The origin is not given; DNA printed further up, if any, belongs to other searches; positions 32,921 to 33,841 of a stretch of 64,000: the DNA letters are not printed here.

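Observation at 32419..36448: virB3-virB4 operon extended by two tandem paralogous secreted HExxH zincin-like proteins with identical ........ stop-start overlaps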

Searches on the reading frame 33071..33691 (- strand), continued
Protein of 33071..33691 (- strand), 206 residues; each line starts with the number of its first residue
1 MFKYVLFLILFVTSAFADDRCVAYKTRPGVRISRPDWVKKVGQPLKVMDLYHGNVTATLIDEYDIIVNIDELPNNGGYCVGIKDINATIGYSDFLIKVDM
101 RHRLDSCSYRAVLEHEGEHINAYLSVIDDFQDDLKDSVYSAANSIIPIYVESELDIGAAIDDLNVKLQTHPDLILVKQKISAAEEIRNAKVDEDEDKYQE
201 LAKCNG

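Call 56: search_dna_similar(query=P0209, collection=plasmids, mode=protein, max_evalue=10, max_rows=25)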
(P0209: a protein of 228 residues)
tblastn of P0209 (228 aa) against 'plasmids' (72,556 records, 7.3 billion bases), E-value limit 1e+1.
Records with a match: 8; places in all: 12; records where one place covers at least 80% of the query: 0.
Best place of each record, by identity: <60% 8.
By first word of the organism name: Variovorax 4; Methylorubrum 1; Rhizobium 1; Microvirga 1; Caballeronia 1.
By predicted mobility (MOB-suite, as given by PLSDB): non-mobilizable 7; mobilizable 1.
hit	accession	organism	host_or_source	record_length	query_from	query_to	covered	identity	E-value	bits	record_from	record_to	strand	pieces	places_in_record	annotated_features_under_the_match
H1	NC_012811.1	Methylorubrum extorquens AM1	-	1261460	76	224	65%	30.7%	2e-11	71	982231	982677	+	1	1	none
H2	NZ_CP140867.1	Rhizobium leguminosarum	Trifolium pratense,whole organism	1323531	98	221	54%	34.9%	1e-10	67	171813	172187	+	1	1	record has no annotation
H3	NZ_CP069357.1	Microvirga sp. VF16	Vachellia farnesiana,Cell culture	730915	101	224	54%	31.2%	4e-10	66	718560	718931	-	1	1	hypothetical protein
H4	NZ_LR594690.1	Variovorax sp. WDL1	linuron-contaminated soil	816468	74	221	65%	24.3%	4e+0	36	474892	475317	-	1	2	hypothetical protein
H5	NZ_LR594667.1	Variovorax sp. SRS16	linuron-contaminated soil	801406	74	221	65%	24.3%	4e+0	36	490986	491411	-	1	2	hypothetical protein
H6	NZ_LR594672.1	Variovorax sp. PBL-E5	linuron-contaminated soil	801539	74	221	65%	24.3%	4e+0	36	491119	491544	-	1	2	hypothetical protein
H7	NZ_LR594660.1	Variovorax sp. PBL-H6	linuron-contaminated soil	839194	74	221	65%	24.3%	4e+0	36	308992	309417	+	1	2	hypothetical protein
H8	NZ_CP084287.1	Caballeronia zhejiangensis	Anasa tristis,Cell culture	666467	69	107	17%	41.0%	5e+0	36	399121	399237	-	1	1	IS3 family transposase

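Call 57: get_annotated_region(hit=H3, flank=6000)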
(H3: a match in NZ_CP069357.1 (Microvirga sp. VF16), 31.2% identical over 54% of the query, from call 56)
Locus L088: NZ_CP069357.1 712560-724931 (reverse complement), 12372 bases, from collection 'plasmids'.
description: Microvirga sp. VF16 plasmid pMVF16-3, complete sequence
organism: Microvirga sp. VF16 (NCBI taxid 2807101)
taxonomy: Bacteria; Pseudomonadota; Alphaproteobacteria; Hyphomicrobiales; Methylobacteriaceae; Microvirga; Microvirga sp. VF16
host: -; source: Vachellia farnesiana,Cell culture; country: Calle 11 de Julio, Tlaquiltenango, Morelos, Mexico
typing (MOB-suite, as given by PLSDB): non-mobilizable
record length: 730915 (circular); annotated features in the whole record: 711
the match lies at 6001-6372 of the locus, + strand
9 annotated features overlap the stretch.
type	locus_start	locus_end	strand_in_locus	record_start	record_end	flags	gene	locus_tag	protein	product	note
CDS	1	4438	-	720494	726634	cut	-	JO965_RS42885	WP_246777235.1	lactate dehydrogenase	-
CDS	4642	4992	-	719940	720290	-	-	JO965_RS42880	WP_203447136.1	hypothetical protein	-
CDS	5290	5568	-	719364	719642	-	-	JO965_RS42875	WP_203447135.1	hypothetical protein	-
CDS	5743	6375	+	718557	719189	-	-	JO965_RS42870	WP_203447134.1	hypothetical protein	-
CDS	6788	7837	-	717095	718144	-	-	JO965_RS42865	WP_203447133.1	hypothetical protein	-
CDS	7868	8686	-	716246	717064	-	-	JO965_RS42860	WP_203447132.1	hypothetical protein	-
CDS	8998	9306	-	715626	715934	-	-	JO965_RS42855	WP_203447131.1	hypothetical protein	-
CDS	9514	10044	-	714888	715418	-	-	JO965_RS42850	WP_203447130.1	hypothetical protein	-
CDS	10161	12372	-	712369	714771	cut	-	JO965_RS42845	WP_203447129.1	DNA cytosine methyltransferase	-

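Call 58: get_annotated_region(hit=H1, flank=6000)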
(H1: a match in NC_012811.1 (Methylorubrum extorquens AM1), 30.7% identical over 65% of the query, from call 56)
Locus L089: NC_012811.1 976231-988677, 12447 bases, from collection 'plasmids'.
description: Methylorubrum extorquens AM1 megaplasmid, complete sequence
organism: Methylorubrum extorquens AM1 (NCBI taxid 272630)
taxonomy: Bacteria; Pseudomonadota; Alphaproteobacteria; Hyphomicrobiales; Methylobacteriaceae; Methylorubrum; Methylorubrum extorquens; Methylorubrum extorquens AM1
host: -; source: -; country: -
typing (MOB-suite, as given by PLSDB): non-mobilizable; replicon rep_cluster_56; mating-pair formation MPF_I
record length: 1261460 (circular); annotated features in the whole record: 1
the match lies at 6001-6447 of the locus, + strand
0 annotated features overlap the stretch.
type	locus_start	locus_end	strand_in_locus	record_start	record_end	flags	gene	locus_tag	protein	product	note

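Call 77: fold_search(model_id=the predicted structure, library=viral)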
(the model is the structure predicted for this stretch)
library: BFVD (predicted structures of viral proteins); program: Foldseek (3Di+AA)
matches with E <= 10: 192; with E <= 0.001: 0
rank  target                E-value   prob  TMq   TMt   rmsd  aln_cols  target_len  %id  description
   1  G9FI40                4.5e-02  0.21  0.17  0.20  16.8       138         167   12  (no name in the UniProt tables at hand)
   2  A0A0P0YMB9            2.1e-01  0.03  0.11  0.05  23.3       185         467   11  (no name in the UniProt tables at hand)
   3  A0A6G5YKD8            2.8e-01  0.07  0.18  0.19  22.2       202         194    5  (no name in the UniProt tables at hand)
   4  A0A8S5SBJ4            3.6e-01  0.03  0.14  0.14  53.0       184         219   10  Outer membrane protein assembly factor [Siphoviridae sp. ctgaY24]
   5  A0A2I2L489            4.6e-01  0.04  0.12  0.10  30.4       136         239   10  Transmembrane domain-containing protein [Orpheovirus IHUMI-LCC2]
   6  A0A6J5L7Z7            5.2e-01  0.04  0.13  0.15  19.7       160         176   13  Uncharacterized protein [uncultured Caudovirales phage]
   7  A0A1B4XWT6            5.5e-01  0.07  0.18  0.14  29.2       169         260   11  SprT homologues [Tenacibaculum phage pT24]
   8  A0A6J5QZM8            5.8e-01  0.08  0.18  0.25  17.6       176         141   10  Uncharacterized protein [uncultured Caudovirales phage]
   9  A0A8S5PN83            5.8e-01  0.07  0.18  0.18  23.3       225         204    9  IrrE N-terminal-like domain [Myoviridae sp. ctwwN25]
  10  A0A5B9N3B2            5.8e-01  0.02  0.10  0.10  24.7       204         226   10  Uncharacterized protein [Aeromonas phage 2L372X]
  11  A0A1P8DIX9            6.2e-01  0.08  0.22  0.06  25.3       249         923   10  (no name in the UniProt tables at hand)
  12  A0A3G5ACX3            7.0e-01  0.06  0.19  0.19  20.6       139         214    9  Uncharacterized protein [Hyperionvirus sp.]
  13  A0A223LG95            8.4e-01  0.04  0.13  0.07  20.7       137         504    6  Uncharacterized protein [Erwinia phage vB_EamM_RisingSun]
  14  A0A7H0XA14            9.5e-01  0.04  0.18  0.10  28.3       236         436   14  (no name in the UniProt tables at hand)
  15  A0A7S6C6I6            9.5e-01  0.04  0.14  0.06  22.8       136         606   10  (no name in the UniProt tables at hand)
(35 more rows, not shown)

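Call 78: find_encoding_contigs(protein=P0160, flank=8000, max_places=1)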
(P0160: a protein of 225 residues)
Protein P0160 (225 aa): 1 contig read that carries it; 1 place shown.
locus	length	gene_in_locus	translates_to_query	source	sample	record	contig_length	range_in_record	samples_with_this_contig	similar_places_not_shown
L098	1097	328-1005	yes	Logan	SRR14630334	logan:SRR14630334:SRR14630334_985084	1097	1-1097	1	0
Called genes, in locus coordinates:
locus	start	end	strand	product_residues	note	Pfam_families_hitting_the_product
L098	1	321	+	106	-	?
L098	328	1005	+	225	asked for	-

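Call 79: find_encoding_contigs(protein=P0167, flank=8000, max_places=1)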
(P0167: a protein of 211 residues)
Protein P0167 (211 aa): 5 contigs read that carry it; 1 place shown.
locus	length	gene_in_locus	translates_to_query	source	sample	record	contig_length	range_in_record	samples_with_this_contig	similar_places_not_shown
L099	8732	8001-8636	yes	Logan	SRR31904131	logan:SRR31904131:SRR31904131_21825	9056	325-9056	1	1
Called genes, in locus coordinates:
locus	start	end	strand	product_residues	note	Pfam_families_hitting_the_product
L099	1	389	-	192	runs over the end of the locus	PF02527:GidB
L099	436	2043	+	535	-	PF13424:TPR_12 (faint), PF07719:TPR_2 (faint), PF13174:TPR_6 (faint), PF23914:TPR_CcmH_CycH (weak)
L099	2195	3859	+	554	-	PF00133:tRNA-synt_1, PF01406:tRNA-synt_1e (faint), PF09334:tRNA-synt_1g, PF19303:Anticodon_3, PF08264:Anticodon_1 (weak)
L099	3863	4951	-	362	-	PF00768:Peptidase_S11, PF13354:Beta-lactamase2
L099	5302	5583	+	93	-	PF05101:VirB3 (weak)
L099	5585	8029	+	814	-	PF03135:CagE_TrbE_VirB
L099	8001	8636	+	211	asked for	-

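Call 86: search_solved_structures(query=A4, max_evalue=1)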
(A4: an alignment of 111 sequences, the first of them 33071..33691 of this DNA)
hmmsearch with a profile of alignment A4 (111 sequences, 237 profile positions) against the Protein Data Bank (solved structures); distinct sequences matched with E-value up to 1: 16.
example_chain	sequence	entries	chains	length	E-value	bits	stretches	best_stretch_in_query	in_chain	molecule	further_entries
3s84_A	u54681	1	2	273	0.015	17.9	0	144-204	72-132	Apolipoprotein A-IV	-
6pts_A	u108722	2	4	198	0.054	16.1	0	146-202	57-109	Apolipoprotein A-I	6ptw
4v6m_A0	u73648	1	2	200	0.057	16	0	146-202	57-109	Apolipoprotein A-I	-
1av1_A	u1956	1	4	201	0.057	16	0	146-202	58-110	APOLIPOPROTEIN A-I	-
2msc_A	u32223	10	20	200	0.058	16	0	146-202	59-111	Apolipoprotein A-I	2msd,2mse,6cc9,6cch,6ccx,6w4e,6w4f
3k2s_A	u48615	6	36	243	0.069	15.8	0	146-201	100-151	Apolipoprotein A-I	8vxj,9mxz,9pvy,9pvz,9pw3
3r2p_A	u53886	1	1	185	0.13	14.9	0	146-203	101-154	Apolipoprotein A-I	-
7fao_A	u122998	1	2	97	0.14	14.8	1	35-119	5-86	Top7 Surface mutant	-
6clz_B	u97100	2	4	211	0.17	14.5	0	147-201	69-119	Apolipoprotein A-I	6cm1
7kjr_C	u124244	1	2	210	0.18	14.4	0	146-202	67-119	Apolipoprotein A-I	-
8eqs_C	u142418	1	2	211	0.19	14.3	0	146-202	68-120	Apolipoprotein A-I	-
9hx4_F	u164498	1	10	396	0.27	13.8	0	144-204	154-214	Apolipoprotein A-IV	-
9uea_A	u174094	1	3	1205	0.36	13.4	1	140-219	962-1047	Spike glycoprotein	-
2lem_A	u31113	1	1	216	0.6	12.7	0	146-201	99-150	Apolipoprotein A-I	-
5zvk_A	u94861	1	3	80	0.62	12.7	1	142-194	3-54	Human Coronavirus MERS HR1 motif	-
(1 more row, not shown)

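Call 93: find_encoding_contigs(protein=P0167, flank=10000, max_places=6)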
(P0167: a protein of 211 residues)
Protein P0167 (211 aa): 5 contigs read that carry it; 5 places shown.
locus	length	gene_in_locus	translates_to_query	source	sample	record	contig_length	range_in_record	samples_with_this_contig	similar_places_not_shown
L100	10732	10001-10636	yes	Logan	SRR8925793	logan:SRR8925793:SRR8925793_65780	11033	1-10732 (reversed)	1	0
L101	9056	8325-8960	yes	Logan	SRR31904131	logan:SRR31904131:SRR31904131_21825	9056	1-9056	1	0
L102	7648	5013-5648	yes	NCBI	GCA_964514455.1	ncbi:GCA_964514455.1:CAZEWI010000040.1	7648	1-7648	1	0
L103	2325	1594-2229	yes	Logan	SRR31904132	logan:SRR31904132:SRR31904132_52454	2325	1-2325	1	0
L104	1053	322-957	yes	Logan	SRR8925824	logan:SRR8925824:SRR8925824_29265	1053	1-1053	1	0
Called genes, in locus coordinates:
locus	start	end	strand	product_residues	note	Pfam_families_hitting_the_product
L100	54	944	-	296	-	PF02195:ParB_N, PF17762:HTH_ParB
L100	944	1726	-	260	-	PF00142:Fer4_NifH (weak), PF01656:CbiA, PF02374:ArsA_ATPase (weak), PF06564:CBP_BcsQ, PF09140:MipZ (weak), PF10609:ParA, PF13614:AAA_31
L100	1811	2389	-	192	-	PF02527:GidB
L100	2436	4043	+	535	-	PF13424:TPR_12 (faint), PF07719:TPR_2 (faint), PF13174:TPR_6 (faint), PF23914:TPR_CcmH_CycH (weak)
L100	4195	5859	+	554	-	PF00133:tRNA-synt_1, PF01406:tRNA-synt_1e (faint), PF09334:tRNA-synt_1g, PF19303:Anticodon_3, PF08264:Anticodon_1 (weak)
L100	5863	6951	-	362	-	PF00768:Peptidase_S11, PF13354:Beta-lactamase2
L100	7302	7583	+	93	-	PF05101:VirB3 (weak)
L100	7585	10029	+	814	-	PF03135:CagE_TrbE_VirB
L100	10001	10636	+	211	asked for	-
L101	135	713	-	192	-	PF02527:GidB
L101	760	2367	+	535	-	PF13424:TPR_12 (faint), PF07719:TPR_2 (faint), PF13174:TPR_6 (faint), PF23914:TPR_CcmH_CycH (weak)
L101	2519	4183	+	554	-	PF00133:tRNA-synt_1, PF01406:tRNA-synt_1e (faint), PF09334:tRNA-synt_1g, PF19303:Anticodon_3, PF08264:Anticodon_1 (weak)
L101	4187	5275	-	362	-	PF00768:Peptidase_S11, PF13354:Beta-lactamase2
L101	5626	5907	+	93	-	PF05101:VirB3 (weak)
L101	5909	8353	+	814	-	PF03135:CagE_TrbE_VirB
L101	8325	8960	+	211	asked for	-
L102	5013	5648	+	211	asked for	-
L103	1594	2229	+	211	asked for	-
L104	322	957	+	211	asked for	-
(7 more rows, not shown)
